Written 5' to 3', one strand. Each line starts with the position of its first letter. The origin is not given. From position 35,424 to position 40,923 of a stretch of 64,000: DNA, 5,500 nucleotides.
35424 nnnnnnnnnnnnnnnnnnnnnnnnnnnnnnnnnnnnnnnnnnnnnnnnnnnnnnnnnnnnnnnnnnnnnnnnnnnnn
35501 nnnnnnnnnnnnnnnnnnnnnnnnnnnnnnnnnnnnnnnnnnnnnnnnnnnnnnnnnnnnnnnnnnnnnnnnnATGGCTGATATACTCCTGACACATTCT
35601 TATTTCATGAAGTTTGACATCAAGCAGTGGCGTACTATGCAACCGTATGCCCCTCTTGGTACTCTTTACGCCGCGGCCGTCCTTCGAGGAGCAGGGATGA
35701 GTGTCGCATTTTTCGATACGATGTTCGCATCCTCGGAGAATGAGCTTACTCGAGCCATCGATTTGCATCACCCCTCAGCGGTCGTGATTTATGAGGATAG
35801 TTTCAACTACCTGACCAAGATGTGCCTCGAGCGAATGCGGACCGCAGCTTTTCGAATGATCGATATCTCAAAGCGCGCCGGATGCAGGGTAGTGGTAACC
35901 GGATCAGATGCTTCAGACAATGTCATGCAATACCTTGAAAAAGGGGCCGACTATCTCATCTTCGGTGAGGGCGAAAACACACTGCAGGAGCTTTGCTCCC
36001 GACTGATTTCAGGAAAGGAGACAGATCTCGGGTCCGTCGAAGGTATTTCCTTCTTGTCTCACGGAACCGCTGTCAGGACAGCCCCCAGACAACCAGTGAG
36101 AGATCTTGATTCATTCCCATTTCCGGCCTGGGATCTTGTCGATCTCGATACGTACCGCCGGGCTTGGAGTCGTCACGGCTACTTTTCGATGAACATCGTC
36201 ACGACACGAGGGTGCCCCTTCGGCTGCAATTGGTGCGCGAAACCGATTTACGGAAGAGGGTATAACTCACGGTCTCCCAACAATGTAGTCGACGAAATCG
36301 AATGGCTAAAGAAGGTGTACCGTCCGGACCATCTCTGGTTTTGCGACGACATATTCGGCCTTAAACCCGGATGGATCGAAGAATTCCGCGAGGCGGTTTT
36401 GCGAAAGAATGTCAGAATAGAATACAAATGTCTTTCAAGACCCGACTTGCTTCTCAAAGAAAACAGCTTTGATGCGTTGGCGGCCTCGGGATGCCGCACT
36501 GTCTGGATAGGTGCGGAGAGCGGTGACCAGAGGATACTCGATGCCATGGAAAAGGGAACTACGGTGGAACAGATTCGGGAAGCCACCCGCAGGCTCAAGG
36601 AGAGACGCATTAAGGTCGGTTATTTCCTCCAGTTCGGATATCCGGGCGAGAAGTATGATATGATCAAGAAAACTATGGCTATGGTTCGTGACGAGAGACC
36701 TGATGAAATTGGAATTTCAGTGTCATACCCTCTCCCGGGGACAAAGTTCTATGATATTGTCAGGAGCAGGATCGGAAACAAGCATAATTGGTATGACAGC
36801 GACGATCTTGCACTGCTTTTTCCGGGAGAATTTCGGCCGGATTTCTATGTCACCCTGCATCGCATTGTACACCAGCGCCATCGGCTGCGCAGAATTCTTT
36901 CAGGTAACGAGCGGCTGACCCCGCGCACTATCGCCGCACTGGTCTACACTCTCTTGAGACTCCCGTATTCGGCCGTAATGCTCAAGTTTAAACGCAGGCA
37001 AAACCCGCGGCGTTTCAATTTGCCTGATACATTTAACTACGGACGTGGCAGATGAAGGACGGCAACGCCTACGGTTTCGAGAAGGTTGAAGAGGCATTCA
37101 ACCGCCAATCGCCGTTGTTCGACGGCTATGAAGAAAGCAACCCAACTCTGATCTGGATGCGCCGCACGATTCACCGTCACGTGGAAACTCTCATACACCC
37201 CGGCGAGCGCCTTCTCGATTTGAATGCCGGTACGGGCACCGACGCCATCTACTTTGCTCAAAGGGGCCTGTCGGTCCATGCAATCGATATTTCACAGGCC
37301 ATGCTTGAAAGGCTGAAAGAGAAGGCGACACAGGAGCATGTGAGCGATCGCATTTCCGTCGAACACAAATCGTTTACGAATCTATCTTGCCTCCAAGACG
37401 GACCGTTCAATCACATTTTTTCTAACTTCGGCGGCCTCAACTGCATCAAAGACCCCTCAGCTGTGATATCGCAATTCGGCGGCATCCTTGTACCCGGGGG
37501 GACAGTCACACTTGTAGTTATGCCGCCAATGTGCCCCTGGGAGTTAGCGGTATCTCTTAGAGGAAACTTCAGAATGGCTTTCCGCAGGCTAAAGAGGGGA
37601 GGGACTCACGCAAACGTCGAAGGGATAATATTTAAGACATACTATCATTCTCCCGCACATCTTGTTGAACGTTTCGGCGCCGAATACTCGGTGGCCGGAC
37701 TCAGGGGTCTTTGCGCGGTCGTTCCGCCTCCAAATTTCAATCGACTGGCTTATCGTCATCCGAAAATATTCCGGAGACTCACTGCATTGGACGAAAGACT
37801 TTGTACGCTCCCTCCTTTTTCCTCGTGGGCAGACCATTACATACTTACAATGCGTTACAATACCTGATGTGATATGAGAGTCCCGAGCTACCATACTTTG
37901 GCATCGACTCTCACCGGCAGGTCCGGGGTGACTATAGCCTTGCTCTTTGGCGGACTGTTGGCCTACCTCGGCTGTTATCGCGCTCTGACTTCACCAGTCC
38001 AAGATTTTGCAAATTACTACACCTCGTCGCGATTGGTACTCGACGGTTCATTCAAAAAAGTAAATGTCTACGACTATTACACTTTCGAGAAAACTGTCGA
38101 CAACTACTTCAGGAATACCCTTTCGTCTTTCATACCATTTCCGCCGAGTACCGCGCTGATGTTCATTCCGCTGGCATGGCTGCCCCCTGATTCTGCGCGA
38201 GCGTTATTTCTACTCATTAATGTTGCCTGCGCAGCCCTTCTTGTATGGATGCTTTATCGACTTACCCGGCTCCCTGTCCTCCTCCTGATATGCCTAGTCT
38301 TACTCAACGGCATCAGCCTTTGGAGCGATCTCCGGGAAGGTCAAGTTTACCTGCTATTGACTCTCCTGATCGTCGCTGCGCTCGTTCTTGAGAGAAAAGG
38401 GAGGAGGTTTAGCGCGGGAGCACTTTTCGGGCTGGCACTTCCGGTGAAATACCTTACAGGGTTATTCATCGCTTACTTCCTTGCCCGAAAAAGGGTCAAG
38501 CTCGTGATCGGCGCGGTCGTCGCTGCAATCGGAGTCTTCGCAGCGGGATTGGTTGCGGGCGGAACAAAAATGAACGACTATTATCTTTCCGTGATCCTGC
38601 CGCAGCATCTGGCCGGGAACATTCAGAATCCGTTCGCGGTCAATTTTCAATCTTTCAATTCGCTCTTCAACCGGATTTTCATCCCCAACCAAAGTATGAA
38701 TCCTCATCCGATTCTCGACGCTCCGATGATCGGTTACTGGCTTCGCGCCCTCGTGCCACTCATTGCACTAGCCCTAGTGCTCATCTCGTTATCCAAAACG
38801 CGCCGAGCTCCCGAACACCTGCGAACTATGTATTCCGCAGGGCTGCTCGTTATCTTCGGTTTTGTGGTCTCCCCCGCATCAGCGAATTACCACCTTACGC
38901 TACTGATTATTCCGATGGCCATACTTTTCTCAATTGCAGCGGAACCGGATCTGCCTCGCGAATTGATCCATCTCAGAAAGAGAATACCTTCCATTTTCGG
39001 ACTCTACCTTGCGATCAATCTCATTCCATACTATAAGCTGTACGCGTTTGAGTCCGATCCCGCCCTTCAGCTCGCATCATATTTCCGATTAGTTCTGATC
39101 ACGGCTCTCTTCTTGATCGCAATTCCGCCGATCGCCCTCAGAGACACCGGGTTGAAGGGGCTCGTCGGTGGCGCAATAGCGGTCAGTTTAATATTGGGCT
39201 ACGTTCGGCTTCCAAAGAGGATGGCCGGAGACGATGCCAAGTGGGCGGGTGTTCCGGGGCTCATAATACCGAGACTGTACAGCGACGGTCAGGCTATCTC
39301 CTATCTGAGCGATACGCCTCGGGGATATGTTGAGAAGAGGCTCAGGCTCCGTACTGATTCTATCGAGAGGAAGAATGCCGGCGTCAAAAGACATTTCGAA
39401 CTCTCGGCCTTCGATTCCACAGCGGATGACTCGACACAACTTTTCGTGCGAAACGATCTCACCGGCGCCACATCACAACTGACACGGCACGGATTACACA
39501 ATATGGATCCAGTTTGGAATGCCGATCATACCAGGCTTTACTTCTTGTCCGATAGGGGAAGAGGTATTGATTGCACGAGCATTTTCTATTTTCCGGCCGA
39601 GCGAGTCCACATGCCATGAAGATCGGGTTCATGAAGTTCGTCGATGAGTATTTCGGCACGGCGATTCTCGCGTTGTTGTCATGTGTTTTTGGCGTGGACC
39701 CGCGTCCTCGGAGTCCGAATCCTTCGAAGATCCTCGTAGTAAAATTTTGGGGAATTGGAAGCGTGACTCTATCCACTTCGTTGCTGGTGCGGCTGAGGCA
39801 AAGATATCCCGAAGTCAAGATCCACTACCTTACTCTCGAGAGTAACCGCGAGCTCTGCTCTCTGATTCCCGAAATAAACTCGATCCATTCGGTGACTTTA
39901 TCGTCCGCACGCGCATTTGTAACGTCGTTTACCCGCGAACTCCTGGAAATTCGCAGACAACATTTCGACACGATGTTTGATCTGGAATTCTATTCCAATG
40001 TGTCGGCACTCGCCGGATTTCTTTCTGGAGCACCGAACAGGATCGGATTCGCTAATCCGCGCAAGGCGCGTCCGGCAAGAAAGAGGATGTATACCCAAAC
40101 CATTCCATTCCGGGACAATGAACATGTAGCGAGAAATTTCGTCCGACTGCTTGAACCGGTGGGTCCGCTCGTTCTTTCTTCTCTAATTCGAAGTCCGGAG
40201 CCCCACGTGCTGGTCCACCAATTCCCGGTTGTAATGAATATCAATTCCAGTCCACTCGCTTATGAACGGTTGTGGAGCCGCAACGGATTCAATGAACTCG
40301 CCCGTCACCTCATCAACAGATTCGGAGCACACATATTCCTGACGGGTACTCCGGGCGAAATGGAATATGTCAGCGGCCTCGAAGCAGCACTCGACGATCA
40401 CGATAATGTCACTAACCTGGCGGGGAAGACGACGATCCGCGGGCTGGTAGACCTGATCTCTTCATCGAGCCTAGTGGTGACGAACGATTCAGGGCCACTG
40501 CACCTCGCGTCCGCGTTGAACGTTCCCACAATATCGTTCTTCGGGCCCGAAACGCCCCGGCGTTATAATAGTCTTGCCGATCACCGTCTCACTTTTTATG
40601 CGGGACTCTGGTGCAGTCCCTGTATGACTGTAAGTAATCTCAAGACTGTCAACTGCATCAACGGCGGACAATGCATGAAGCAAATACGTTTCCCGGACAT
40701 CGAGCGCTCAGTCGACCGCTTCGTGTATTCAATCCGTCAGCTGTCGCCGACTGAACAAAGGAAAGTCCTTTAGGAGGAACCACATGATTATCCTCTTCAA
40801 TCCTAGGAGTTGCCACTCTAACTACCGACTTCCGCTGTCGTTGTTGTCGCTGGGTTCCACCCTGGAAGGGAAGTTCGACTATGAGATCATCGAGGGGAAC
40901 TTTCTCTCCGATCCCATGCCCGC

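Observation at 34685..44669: Eight-gene radical-SAM / methyltransferase / sulfotransferase / glycosyltransferase operon with no pathway I can name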

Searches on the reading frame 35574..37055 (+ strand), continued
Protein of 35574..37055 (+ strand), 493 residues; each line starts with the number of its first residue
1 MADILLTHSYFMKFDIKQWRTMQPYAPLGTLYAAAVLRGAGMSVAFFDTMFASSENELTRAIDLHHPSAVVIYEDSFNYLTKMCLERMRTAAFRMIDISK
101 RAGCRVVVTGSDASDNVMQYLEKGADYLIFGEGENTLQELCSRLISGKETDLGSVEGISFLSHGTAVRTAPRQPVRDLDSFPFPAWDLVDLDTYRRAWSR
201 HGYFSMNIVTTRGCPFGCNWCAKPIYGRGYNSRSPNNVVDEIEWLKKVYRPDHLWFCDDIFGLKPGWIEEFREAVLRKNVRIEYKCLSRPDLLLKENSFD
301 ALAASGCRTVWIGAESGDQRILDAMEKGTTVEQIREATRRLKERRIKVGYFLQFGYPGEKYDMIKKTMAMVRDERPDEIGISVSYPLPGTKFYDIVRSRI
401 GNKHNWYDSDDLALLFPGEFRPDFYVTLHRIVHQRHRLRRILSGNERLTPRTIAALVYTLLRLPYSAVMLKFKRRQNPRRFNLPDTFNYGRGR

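Call 61: search_protein_families(library=pfam, proteins=[L018:13849-15150:+, L018:5011-6138:-, L084:7596-9098:+, L011:17115-18374:+, L080:16625-17680:-, L069:603-2270:+, L059:19415-20656:-, L077:16681-17718:+, L031:3853-4860:-, L028:15405-16580:+], max_evalue=0.0001)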
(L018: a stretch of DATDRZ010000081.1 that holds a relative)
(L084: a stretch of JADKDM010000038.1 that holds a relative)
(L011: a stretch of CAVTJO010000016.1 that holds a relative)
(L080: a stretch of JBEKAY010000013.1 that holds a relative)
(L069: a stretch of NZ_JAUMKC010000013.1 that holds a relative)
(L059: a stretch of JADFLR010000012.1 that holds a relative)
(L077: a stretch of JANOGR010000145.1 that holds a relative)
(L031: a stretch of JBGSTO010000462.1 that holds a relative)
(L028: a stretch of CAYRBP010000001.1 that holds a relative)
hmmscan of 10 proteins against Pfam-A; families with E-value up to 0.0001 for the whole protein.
L018:13849-15150:+ (433 aa): 1 family
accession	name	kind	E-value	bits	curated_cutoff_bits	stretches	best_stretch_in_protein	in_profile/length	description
PF01943.22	Polysacc_synt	-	1e-18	68.2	28.2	1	26-296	1-273/274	Polysaccharide biosynthesis protein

L018:5011-6138:- (375 aa): 4 families
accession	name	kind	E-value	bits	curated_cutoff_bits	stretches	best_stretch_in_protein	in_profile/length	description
PF00534.26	Glycos_transf_1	-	3.8e-25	88.9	26.4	1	200-334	13-159/172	Glycosyl transferases group 1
PF13692.12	Glyco_trans_1_4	-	2.1e-21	77.1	27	1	205-329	4-138/142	Glycosyl transferases group 1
PF13439.12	Glyco_transf_4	-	6.3e-10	39.8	28.5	1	20-192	2-168/170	Glycosyltransferase Family 4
PF20706.3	GT4-conflict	-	7e-07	29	26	1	204-331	199-341/385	Family 4 Glycosyltransferase in conflict systems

L084:7596-9098:+ (500 aa): 5 families
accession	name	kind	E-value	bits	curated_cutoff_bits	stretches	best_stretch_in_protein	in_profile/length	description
PF13641.12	Glyco_tranf_2_3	-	5.7e-27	95.7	27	1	57-285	3-230/230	Glycosyltransferase like family 2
PF13632.12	Glyco_trans_2_3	-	7.6e-26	91.6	27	1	146-353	3-194/198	Glycosyl transferase family group 2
PF00535.33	Glycos_transf_2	-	1.1e-21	78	23.3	1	59-208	2-145/168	Glycosyl transferase family 2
PF13506.12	Glyco_transf_21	-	1e-10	41.8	21.7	1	117-284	6-174/174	Glycosyl transferase family 21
PF10111.15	Glyco_tranf_2_2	-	1.4e-05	25.1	27.3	1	66-248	12-198/276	Glycosyltransferase like family 2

L011:17115-18374:+ (419 aa): 2 families
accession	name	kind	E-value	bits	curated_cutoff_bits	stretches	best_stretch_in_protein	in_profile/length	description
PF00149.33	Metallophos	-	7e-14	53.1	21.5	1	192-356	2-190/191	Calcineurin-like phosphoesterase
PF12850.12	Metallophos_2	-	3.4e-06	27.6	27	1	193-355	3-117/154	Calcineurin-like phosphoesterase superfamily domain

L080:16625-17680:- (351 aa): 1 family
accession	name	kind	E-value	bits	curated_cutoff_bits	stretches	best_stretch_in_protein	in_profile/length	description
PF01075.23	Glyco_transf_9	-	1.7e-19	70.5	22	1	178-325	100-246/247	Glycosyltransferase family 9 (heptosyltransferase)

L069:603-2270:+ (555 aa): 2 families
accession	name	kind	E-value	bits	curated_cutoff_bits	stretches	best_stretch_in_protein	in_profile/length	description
PF00005.33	ABC_tran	-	2.5e-28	99.8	25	1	360-508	1-136/137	ABC transporter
PF00664.28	ABC_membrane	-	9e-10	39.1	28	1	23-272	4-242/274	ABC transporter transmembrane region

L059:19415-20656:- (413 aa): 1 family
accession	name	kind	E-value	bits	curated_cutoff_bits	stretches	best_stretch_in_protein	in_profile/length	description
PF09594.16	GT87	-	4.2e-28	99.1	25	1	91-327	5-237/237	Glycosyltransferase family 87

L077:16681-17718:+ (345 aa): 1 family
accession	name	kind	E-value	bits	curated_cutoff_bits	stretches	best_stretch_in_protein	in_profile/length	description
PF00535.33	Glycos_transf_2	-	1e-14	55.3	23.3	1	4-126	1-127/168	Glycosyl transferase family 2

L031:3853-4860:- (335 aa): 5 families
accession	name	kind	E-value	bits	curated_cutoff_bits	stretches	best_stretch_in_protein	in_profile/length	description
PF00534.26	Glycos_transf_1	-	9.3e-35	120.1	26.4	1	163-314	15-172/172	Glycosyl transferases group 1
PF13692.12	Glyco_trans_1_4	-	3.9e-34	118.4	27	1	164-300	2-142/142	Glycosyl transferases group 1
PF20706.3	GT4-conflict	-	4.9e-13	49.3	26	1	163-313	197-370/385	Family 4 Glycosyltransferase in conflict systems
PF13439.12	Glyco_transf_4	-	2.9e-10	40.9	28.5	1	77-149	98-170/170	Glycosyltransferase Family 4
PF13524.12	Glyco_trans_1_2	-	5.7e-07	30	25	1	215-324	25-139/144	Glycosyl transferase-like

L028:15405-16580:+ (391 aa): 0 families

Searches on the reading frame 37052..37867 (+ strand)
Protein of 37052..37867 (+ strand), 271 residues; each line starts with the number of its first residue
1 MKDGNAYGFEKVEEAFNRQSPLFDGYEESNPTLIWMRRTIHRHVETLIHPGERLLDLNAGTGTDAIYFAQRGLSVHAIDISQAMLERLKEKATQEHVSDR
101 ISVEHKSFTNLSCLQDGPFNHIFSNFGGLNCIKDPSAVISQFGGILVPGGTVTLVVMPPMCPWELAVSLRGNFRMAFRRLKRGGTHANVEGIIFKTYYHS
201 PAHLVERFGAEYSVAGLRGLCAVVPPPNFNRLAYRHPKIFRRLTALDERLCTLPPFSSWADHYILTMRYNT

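Call 3: search_protein_families(library=pfam, proteins=[window:37052-37867:+], max_evalue=0.01)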
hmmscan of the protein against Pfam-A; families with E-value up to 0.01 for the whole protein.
window:37052-37867:+ (271 aa): 12 families
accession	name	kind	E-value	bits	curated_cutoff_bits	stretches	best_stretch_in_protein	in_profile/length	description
PF13649.12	Methyltransf_25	-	1.1e-14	55.3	27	1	55-150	2-97/97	Methyltransferase domain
PF13847.12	Methyltransf_31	-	1.6e-12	47.8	27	1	48-153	1-108/145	Methyltransferase domain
PF08241.18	Methyltransf_11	-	1.1e-11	45.6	21.2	1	55-152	1-93/95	Methyltransferase domain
PF08242.18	Methyltransf_12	-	1.1e-09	39.3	30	1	55-151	1-97/98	Methyltransferase domain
PF13489.12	Methyltransf_23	-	1.5e-09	38.2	27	1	38-161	11-123/164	Methyltransferase domain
PF01209.24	Ubie_methyltran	-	4.1e-06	26.7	20.1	1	48-155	45-152/233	ubiE/COQ5 methyltransferase family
PF05724.17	TPMT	-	2.2e-05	24.7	26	1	39-132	25-120/218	Thiopurine S-methyltransferase (TPMT)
PF09445.16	Methyltransf_15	-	0.00021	21.3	22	1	52-109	2-59/165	RNA cap guanine-N2 methyltransferase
PF02353.26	CMAS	-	0.0011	18.8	27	1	48-123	60-132/273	Mycolic acid cyclopropane synthetase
PF06962.18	rRNA_methylase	-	0.0045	17.4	22.7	1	75-127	1-53/137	Putative rRNA methylase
PF03848.20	TehB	-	0.0046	16.9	20.4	1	47-98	28-78/193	Tellurite resistance protein TehB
PF05175.20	MTS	-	0.0061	16.7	23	1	50-125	31-105/170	Methyltransferase small domain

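Call 4: search_protein_families(library=ncbifam, proteins=[window:37052-37867:+], max_evalue=0.01)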
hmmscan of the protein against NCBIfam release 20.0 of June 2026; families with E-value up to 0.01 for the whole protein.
window:37052-37867:+ (271 aa): 38 families (the best 25 are shown)
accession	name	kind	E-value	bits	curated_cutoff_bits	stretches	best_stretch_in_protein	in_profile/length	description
NF043040.1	corrin_prot_MT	hypoth_equivalog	2.4e-15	56.6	180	1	40-154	30-147/216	corrinoid protein-associated methyltransferase CpaM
TIGR01934.1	MenG_MenH_UbiE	subfamily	8.4e-11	41.6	158.35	1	34-155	26-142/223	ubiquinone/menaquinone biosynthesis methyltransferase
NF001241.0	PRK00216.1-2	equivalog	2.7e-10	40.3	327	1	37-154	40-147/231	demethylmenaquinone methyltransferase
NF045649.1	2X_seleno_MduS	exception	7.1e-10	38.4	380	1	52-151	43-144/338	methyltransferase domain-containing selenoprotein MduS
TIGR02021.1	BchM-ChlM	equivalog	7.7e-10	38.6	158.9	1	45-111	50-115/218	magnesium protoporphyrin IX methyltransferase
NF001244.0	PRK00216.1-5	equivalog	9.2e-10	38.2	216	1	34-154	35-153/236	bifunctional demethylmenaquinone methyltransferase/2-methoxy-6-polyprenyl-1,4-benzoquinol methylase UbiE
NF008264.0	PRK11036.1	equivalog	3.2e-09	36.6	366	1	47-156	41-149/261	tRNA uridine 5-oxyacetic acid(34) methyltransferase CmoM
NF053511.1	tRNA_U34_MnmM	equivalog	4.9e-08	32.7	135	1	39-127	6-97/183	tRNA 5-(aminomethyl)-2-thiouridylate-methyltransferase MnmM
NF052510.1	methyltran_MpqE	exception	9e-08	31.8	335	1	35-152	34-149/234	methyl-plastoquinone biosynthesis methyltransferase MpqE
NF041536.1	ArsM_DUF2284_UU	exception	1.6e-07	30.1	575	1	48-154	74-180/459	arsenite methyltransferase/DUF2284 domain selenoprotein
NF041820.1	daptide_MTase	equivalog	1.7e-07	31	175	1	44-103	33-91/243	daptide-type RiPP biosynthesis methyltransferase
NF041537.1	ArsM_AhpD_UU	exception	2.4e-07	29.9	510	1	48-154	74-180/345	arsenite methyltransferase/AhpD domain selenoprotein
TIGR01983.1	UbiG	equivalog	7.4e-07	28.7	102.95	1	35-154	32-151/228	bifunctional 2-polyprenyl-6-hydroxyphenol methylase/3-demethylubiquinol 3-O-methyltransferase UbiG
NF008992.0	PRK12335.1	equivalog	1.8e-06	27.4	303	1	44-101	118-173/289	SAM-dependent methyltransferase TehB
NF045667.1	MTase_DVU1556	equivalog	5.3e-06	26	155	1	48-153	20-118/213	DVU_1556 family methyltransferase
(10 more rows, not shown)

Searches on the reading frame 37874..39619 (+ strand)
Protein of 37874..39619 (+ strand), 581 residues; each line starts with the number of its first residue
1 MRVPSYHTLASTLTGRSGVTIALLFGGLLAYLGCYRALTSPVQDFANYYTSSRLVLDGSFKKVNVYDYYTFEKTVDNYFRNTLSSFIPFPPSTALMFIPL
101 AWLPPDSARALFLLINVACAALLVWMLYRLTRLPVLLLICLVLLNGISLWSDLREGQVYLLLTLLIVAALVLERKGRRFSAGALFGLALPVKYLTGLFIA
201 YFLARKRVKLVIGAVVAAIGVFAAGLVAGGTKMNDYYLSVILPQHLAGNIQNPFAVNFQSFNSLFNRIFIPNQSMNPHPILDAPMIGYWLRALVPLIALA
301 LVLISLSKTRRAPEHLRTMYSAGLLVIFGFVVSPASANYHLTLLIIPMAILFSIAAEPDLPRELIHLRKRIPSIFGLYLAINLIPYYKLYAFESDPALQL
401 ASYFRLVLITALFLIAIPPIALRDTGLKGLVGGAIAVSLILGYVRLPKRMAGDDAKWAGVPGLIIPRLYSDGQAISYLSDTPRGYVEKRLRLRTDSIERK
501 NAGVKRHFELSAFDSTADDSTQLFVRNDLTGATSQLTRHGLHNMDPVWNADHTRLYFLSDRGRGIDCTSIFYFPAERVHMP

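Call 3: search_protein_families(library=pfam, proteins=[window:37874-39619:+], max_evalue=0.01)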
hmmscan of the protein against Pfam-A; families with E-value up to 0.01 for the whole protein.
window:37874-39619:+ (581 aa): 2 families
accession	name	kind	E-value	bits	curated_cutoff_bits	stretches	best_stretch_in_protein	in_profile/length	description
PF09594.16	GT87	-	2.5e-30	106.4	25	1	89-334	3-237/237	Glycosyltransferase family 87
PF07676.18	PD40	-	0.009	16.4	20.9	0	535-564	3-33/38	WD40-like Beta Propeller Repeat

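Call 4: search_protein_families(library=ncbifam, proteins=[window:37874-39619:+], max_evalue=0.01)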
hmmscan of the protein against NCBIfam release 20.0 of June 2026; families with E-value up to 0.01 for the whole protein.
window:37874-39619:+ (581 aa): 2 families
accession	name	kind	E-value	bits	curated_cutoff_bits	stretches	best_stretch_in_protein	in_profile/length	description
NF009915.0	PRK13375.1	equivalog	4.1e-10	38.8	413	1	86-350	94-340/425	mannosyltransferase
TIGR02800.1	propeller_TolB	equivalog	3.3e-05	23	343.15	1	513-562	251-300/418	Tol-Pal system beta propeller repeat protein TolB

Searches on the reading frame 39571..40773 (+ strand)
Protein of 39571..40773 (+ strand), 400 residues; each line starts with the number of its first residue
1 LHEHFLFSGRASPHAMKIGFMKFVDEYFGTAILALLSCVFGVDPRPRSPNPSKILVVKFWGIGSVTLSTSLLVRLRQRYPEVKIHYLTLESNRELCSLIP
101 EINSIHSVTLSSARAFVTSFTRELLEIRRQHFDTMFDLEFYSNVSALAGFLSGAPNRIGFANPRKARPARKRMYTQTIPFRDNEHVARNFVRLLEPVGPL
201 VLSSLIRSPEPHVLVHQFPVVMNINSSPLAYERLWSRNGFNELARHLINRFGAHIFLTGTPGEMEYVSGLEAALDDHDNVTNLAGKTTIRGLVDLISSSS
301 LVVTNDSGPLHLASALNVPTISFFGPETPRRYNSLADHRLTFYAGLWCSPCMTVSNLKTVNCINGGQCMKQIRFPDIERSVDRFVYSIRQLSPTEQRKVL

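Call 3: search_protein_families(library=pfam, proteins=[window:39571-40773:+], max_evalue=0.01)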
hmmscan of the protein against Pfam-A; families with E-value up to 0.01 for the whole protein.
window:39571-40773:+ (400 aa): 1 family
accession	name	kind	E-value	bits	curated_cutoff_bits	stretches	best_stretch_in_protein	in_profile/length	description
PF01075.23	Glyco_transf_9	-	6.2e-25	88.4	22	1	127-353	8-238/247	Glycosyltransferase family 9 (heptosyltransferase)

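Call 4: search_protein_families(library=ncbifam, proteins=[window:39571-40773:+], max_evalue=0.01)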
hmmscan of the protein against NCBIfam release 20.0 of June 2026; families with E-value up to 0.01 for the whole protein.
window:39571-40773:+ (400 aa): 6 families
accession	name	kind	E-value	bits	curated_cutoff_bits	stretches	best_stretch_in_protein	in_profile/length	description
TIGR02195.1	heptsyl_trn_II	equivalog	2e-31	109.4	134.6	2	232-372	188-325/339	lipopolysaccharide heptosyltransferase II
TIGR02201.1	heptsyl_trn_III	equivalog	4.3e-27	95.1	170.2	1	53-345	1-307/344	putative lipopolysaccharide heptosyltransferase III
NF008162.0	PRK10916.1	equivalog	7.8e-24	84.5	569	2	232-334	194-297/348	ADP-heptose--LPS heptosyltransferase RfaF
NF007742.0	PRK10422.1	equivalog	1.2e-22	80.3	467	1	51-345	5-309/352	lipopolysaccharide core heptosyltransferase RfaQ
TIGR02193.1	heptsyl_trn_I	equivalog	5.3e-19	68.6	185.3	1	53-337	1-294/320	lipopolysaccharide heptosyltransferase I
NF008204.0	PRK10964.1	equivalog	6.4e-06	25.5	437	1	233-331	192-286/322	lipopolysaccharide heptosyltransferase RfaC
